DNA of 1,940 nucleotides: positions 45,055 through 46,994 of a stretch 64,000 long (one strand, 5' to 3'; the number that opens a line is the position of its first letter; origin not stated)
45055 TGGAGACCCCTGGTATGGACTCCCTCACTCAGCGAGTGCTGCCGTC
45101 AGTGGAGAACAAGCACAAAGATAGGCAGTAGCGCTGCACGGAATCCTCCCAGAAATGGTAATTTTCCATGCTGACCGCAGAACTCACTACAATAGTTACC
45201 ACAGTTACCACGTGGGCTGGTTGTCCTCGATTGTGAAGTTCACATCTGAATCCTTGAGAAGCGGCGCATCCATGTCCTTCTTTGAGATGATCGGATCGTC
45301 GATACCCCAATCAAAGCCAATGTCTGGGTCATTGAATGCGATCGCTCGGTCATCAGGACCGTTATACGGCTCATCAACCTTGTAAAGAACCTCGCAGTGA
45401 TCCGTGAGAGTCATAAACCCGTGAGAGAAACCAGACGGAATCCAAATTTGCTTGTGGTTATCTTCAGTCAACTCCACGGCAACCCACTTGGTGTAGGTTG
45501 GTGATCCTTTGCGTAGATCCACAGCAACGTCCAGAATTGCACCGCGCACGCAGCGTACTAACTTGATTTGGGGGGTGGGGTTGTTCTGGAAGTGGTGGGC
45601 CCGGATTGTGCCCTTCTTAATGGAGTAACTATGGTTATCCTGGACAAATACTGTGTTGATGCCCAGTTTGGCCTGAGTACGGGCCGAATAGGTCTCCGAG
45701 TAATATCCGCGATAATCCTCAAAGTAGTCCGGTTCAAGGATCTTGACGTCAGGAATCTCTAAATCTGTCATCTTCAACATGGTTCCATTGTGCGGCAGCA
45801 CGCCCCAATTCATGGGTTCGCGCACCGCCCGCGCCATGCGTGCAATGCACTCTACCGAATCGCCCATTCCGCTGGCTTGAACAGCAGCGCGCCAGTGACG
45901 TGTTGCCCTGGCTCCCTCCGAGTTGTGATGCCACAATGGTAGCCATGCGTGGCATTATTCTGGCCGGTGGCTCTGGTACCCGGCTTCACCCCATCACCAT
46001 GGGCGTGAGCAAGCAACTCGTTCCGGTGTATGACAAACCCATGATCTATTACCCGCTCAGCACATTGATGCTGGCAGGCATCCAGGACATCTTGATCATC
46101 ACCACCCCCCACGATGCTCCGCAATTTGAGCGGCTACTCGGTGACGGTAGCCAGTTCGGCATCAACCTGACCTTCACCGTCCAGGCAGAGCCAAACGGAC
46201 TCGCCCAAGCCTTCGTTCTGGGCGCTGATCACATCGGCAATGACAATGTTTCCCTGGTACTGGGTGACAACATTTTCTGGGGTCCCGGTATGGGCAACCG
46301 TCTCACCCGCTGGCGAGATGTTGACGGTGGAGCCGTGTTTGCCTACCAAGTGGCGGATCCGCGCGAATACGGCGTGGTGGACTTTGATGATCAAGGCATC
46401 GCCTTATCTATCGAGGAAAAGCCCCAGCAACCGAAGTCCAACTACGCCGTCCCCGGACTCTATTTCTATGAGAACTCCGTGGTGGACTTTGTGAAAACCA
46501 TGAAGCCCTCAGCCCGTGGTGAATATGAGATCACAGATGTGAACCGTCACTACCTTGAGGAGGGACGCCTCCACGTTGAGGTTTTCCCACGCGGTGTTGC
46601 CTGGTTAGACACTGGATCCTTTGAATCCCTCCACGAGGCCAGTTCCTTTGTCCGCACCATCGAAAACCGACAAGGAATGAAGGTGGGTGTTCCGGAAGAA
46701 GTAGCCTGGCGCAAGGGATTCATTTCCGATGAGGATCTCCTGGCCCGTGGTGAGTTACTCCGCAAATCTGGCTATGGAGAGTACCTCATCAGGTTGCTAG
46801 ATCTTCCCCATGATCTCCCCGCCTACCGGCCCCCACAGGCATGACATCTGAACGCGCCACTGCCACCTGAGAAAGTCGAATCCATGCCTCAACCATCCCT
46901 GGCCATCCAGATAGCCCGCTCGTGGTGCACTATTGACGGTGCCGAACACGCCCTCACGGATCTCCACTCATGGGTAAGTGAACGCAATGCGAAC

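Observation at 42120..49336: Antibiotic-type 2,6-dideoxysugar pathway wired into a wall-polymer cluster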

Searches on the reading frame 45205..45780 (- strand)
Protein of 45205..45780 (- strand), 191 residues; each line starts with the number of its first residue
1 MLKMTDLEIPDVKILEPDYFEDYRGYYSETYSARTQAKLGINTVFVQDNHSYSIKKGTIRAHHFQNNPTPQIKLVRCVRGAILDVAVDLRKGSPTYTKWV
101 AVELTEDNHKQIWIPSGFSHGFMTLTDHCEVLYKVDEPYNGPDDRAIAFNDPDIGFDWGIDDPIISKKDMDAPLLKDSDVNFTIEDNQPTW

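Call 60: find_homologous_proteins(query=window:45208-45780:-, max_evalue=1e-30)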
Query seq(191 aa) (191 aa): 7874 proteins with E <= 1e-30 among 8000 candidates; the best 120 are listed.
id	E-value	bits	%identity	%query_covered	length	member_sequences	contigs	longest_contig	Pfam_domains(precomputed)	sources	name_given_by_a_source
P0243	3.7e-129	446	100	100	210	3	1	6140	PF00908.24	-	-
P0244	9.9e-94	331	77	98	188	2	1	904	PF00908.24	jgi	-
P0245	3.7e-93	329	77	97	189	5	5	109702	PF00908.24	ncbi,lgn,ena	-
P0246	1.5e-92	327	77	97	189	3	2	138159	PF00908.24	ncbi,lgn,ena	-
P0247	7.3e-90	318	74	98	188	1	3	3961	PF00908.24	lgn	-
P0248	3.5e-87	309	72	97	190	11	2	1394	PF00908.24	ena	-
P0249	5.4e-86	305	72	97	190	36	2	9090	PF00908.24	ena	-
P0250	3.6e-85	303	70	98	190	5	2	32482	PF00908.24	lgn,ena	-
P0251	4.1e-85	303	72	94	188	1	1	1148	PF00908.24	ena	-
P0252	8.3e-85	302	70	97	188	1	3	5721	PF00908.24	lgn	-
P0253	1.7e-84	300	70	97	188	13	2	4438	PF00908.24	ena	-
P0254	3.7e-84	299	71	95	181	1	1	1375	PF00908.24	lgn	-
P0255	5.6e-84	299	70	96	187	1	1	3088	PF00908.24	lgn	-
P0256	7.9e-84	298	69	97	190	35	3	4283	PF00908.24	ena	-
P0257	8.2e-84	298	70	98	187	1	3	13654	PF00908.24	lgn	-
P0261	1.1e-83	298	69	98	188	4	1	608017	PF00908.24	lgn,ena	-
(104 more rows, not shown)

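Call 61: find_encoding_contigs(protein=P0245, flank=9000, max_places=2)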
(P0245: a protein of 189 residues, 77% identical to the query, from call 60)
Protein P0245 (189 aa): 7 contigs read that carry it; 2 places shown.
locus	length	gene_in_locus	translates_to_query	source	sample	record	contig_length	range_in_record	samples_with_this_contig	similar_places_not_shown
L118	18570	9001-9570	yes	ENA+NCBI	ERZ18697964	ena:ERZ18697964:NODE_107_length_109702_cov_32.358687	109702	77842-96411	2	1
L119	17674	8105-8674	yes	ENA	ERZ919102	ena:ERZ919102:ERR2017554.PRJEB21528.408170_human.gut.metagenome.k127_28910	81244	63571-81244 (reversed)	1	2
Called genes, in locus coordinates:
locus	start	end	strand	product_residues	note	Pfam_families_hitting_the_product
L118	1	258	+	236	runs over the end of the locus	PF08889:WbqC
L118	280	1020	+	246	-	PF00106:adh_short, PF08659:KR, PF13561:adh_short_C2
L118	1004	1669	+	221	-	PF00753:Lactamase_B, PF23023:Anti-Pycsar_Apyc1, PF19583:ODP (weak), PF12706:Lactamase_B_2 (weak)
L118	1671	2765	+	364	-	PF08392:FAE1_CUT1_RppA, PF08545:ACP_syn_III, PF08541:ACP_syn_III_C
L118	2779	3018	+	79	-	-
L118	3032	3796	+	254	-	PF00106:adh_short, PF08659:KR, PF13561:adh_short_C2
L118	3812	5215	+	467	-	PF00501:AMP-binding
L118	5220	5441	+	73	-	-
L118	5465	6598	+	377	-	PF01041:DegT_DnrJ_EryC1, PF00266:Aminotran_5 (weak)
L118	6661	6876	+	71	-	-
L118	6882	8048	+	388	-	PF03559:Hexose_dehydrat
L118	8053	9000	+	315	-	PF01408:GFO_IDH_MocA, PF22725:GFO_IDH_MocA_C3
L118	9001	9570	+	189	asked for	PF00908:dTDP_sugar_isom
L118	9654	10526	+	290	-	PF00483:NTP_transferase, PF12804:NTP_transf_3 (weak)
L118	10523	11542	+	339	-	PF01073:3Beta_HSD, PF01370:Epimerase, PF02719:Polysacc_synt_2, PF04321:RmlD_sub_bind, PF07993:NAD_binding_4, PF16363:GDP_Man_Dehyd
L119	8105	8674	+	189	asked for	PF00908:dTDP_sugar_isom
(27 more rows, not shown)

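Call 62: find_encoding_contigs(protein=P0250, flank=9000, max_places=1)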
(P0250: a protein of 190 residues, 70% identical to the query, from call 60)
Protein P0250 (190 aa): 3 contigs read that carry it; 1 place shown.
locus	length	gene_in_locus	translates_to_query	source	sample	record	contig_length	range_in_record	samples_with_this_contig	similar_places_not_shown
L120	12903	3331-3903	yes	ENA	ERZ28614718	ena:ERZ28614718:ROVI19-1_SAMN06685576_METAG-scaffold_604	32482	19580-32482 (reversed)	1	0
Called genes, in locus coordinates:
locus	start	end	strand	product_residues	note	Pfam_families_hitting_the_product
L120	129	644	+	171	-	PF25753:SF0329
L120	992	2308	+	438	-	PF03559:Hexose_dehydrat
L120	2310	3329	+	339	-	PF01408:GFO_IDH_MocA, PF22725:GFO_IDH_MocA_C3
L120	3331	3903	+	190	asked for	PF00908:dTDP_sugar_isom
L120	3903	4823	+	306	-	PF00106:adh_short (faint), PF01073:3Beta_HSD, PF01370:Epimerase, PF02719:Polysacc_synt_2 (weak), PF16363:GDP_Man_Dehyd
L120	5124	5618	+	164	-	PF00731:AIRC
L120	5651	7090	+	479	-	PF13522:GATase_6, PF13537:GATase_7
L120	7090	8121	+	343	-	PF00586:AIRS, PF02769:AIRS_C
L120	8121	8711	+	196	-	PF00551:Formyl_trans_N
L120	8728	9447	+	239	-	PF07826:IMP_cyclohyd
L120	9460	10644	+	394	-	PF01808:AICARFT_IMPCHas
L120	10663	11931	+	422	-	PF02844:GARS_N, PF01071:GARS_A, PF02786:CPSase_L_D2, PF02222:ATP-grasp (weak), PF02843:GARS_C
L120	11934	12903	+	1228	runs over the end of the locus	PF18072:FGAR-AT_linker, PF00586:AIRS (faint), PF02769:AIRS_C, PF13507:GATase_5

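Call 63: find_encoding_contigs(protein=P0261, flank=9000, max_places=1)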
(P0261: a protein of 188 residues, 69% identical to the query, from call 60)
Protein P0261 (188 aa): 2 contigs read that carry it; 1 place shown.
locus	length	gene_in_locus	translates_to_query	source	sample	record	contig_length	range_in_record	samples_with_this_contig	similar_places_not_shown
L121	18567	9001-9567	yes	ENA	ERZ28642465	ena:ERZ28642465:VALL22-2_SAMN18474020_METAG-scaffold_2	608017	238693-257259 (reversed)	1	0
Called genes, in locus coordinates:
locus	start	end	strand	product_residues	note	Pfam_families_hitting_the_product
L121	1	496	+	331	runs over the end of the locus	PF00106:adh_short, PF01073:3Beta_HSD, PF01370:Epimerase, PF02719:Polysacc_synt_2, PF04321:RmlD_sub_bind, PF07993:NAD_binding_4, PF16363:GDP_Man_Dehyd, PF13460:NAD_binding_10, +1 more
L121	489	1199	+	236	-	PF00483:NTP_transferase, PF12804:NTP_transf_3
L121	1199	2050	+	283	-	PF01370:Epimerase, PF04321:RmlD_sub_bind, PF01073:3Beta_HSD, PF02719:Polysacc_synt_2, PF07993:NAD_binding_4, PF16363:GDP_Man_Dehyd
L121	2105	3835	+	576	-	-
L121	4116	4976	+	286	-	PF01040:UbiA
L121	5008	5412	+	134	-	PF04138:GtrA_DPMS_TM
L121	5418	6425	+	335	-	PF00535:Glycos_transf_2, PF10111:Glyco_tranf_2_2, PF13506:Glyco_transf_21 (weak), PF13641:Glyco_tranf_2_3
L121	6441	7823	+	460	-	PF03559:Hexose_dehydrat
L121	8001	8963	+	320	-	PF01408:GFO_IDH_MocA, PF02894:GFO_IDH_MocA_C, PF22725:GFO_IDH_MocA_C3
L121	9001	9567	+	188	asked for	PF00908:dTDP_sugar_isom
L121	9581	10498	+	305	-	PF00106:adh_short (weak), PF01073:3Beta_HSD, PF01370:Epimerase, PF03435:Sacchrp_dh_NADP (faint), PF05368:NmrA (weak), PF07993:NAD_binding_4 (faint), PF13460:NAD_binding_10 (weak), PF16363:GDP_Man_Dehyd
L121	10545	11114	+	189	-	PF12710:HAD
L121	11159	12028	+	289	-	PF00483:NTP_transferase, PF12804:NTP_transf_3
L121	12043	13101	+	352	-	PF01073:3Beta_HSD, PF01370:Epimerase, PF02719:Polysacc_synt_2, PF04321:RmlD_sub_bind, PF07993:NAD_binding_4, PF16363:GDP_Man_Dehyd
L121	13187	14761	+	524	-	PF06832:BiPBP_C (faint), PF07833:Cu_amine_oxidN1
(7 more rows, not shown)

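Call 74: search_solved_structures(query=window:45205-45780:-, max_evalue=1e-20, show_alignments=1)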
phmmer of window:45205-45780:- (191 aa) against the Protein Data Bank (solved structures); distinct sequences matched with E-value up to 1e-20: 26.
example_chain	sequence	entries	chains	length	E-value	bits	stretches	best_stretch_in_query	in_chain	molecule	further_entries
3ryk_A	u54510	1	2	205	3.8e-52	180.1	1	2-180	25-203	dTDP-4-dehydrorhamnose 3,5-epimerase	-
1dzr_A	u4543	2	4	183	1.8e-47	164.8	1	7-177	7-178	DTDP-4-DEHYDRORHAMNOSE 3,5-EPIMERASE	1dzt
9j9s_A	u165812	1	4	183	1.5e-46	161.8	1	12-178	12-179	dTDP-4-dehydrorhamnose 3,5-epimerase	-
9j9q_A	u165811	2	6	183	2e-45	158.2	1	12-178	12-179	dTDP-4-dehydrorhamnose 3,5-epimerase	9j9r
9j9t_A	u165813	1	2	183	5.1e-45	156.8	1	12-178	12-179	dTDP-4-dehydrorhamnose 3,5-epimerase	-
23ef_A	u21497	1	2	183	6.6e-45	156.5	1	12-178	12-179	dTDP-4-dehydrorhamnose 3,5-epimerase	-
7pvi_AAA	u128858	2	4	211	8.8e-45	156.1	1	7-182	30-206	dTDP-4-dehydrorhamnose 3,5-epimerase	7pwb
1ep0_A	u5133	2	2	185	1.4e-44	155.5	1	12-178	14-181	DTDP-6-DEOXY-D-XYLO-4-HEXULOSE 3,5-EPIMERASE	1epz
1rtv_A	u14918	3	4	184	3.4e-44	154.1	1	2-179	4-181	dTDP-4-dehydrorhamnose 3,5-epimerase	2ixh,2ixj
2ixi_A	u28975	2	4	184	3.4e-44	154.1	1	2-179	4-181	DTDP-4-DEHYDRORHAMNOSE 3,5-EPIMERASE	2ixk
6din_A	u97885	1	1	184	3.6e-44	154.1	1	2-179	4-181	dTDP-4-dehydrorhamnose 3,5-epimerase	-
9j9u_A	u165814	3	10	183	6.8e-44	153.2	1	12-178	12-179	dTDP-4-dehydrorhamnose 3,5-epimerase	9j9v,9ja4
23eg_A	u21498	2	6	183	9.2e-44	152.8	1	12-178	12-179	dTDP-4-dehydrorhamnose 3,5-epimerase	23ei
9uyw_A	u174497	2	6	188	1e-43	152.6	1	12-178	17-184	dTDP-4-dehydrorhamnose 3,5-epimerase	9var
9kyn_A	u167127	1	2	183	2.3e-42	148.2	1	12-178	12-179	dTDP-4-dehydrorhamnose 3,5-epimerase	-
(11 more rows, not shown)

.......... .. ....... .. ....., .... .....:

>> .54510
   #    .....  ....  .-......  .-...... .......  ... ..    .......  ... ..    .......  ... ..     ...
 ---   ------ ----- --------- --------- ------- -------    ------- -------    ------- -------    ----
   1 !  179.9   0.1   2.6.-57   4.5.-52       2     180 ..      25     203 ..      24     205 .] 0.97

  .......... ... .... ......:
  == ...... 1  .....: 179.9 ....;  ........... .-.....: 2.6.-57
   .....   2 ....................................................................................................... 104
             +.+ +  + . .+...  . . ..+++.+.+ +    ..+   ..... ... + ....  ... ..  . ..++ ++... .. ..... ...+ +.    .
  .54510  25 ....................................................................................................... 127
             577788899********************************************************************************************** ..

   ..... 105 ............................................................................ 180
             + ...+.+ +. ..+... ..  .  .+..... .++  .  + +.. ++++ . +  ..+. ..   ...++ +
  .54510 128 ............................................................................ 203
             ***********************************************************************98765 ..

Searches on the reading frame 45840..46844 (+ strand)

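Call 3: search_protein_families(library=pfam, proteins=[window:45840-46844:+])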
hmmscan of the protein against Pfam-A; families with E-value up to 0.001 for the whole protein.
window:45840-46844:+ (334 aa): 2 families
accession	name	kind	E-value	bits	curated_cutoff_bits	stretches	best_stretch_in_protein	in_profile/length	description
PF00483.29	NTP_transferase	-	4.5e-72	243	21.2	1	38-272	2-243/245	Nucleotidyl transferase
PF12804.13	NTP_transf_3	-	1.2e-11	45.5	27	1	38-175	1-127/160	MobA-like NTP transferase domain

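Call 4: search_protein_families(library=ncbifam, proteins=[window:45840-46844:+])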
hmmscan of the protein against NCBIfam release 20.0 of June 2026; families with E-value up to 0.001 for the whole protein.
window:45840-46844:+ (334 aa): 33 families (the best 25 are shown)
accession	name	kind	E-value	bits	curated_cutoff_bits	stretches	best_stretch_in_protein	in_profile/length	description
TIGR01207.1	rmlA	equivalog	2.9e-141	469.6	360.65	1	37-320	1-285/286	glucose-1-phosphate thymidylyltransferase RfbA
NF012024.0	PRK15480.1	equivalog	1.5e-125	418.2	588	1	35-320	3-289/292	glucose-1-phosphate thymidylyltransferase RfbA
TIGR01208.1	rmlA_long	equivalog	1.5e-56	191.8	320.25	1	38-271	2-234/353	glucose-1-phosphate thymidylyltransferase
TIGR03992.1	Arch_glmU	subfamily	1.8e-42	145.6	292.1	1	36-268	1-224/393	bifunctional sugar-1-phosphate nucleotidylyltransferase/acetyltransferase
NF041313.1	UDPGP_AglF_Halo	equivalog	5.7e-33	114.3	400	1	36-243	1-207/234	UTP--glucose-1-phosphate uridylyltransferase AglF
NF041173.1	Sug_nt_acttase_Thmprot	equivalog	2.2e-32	112.5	600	1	36-271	1-227/405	bifunctional sugar-1-phosphate nucleotidylyltransferase/acetyltransferase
NF052502.1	man1P_GTase_Rv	exception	1.4e-28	99.8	440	1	38-300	3-260/352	mannose-1-phosphate guanylyltransferase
TIGR01099.1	galU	equivalog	9.5e-23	81.1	326.8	2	108-247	94-243/261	UTP--glucose-1-phosphate uridylyltransferase GalU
NF045761.1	NAMPUrTaseMurU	equivalog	1.5e-18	67.5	250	1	36-268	1-224/226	N-acetylmuramate alpha-1-phosphate uridylyltransferase MurU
NF003670.0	PRK05293.1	equivalog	1.1e-13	50.9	470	2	166-268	152-255/382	glucose-1-phosphate adenylyltransferase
TIGR02091.1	glgC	equivalog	2.4e-11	43.3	424.9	1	38-89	3-55/364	glucose-1-phosphate adenylyltransferase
NF009928.0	PRK13389.1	equivalog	6.4e-11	41.9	548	1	38-89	11-62/302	UTP--glucose-1-phosphate uridylyltransferase GalU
NF010933.0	PRK14353.1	equivalog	1.6e-10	40.2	505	1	36-283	6-254/453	bifunctional UDP-N-acetylglucosamine diphosphorylase/glucosamine-1-phosphate N-acetyltransferase GlmU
TIGR01173.1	glmU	equivalog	3.3e-10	39.4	366.85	1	38-243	3-207/452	bifunctional UDP-N-acetylglucosamine diphosphorylase/glucosamine-1-phosphate N-acetyltransferase GlmU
NF010935.0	PRK14355.1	equivalog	1.4e-09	37.1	718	1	36-284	4-255/459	bifunctional UDP-N-acetylglucosamine diphosphorylase/glucosamine-1-phosphate N-acetyltransferase GlmU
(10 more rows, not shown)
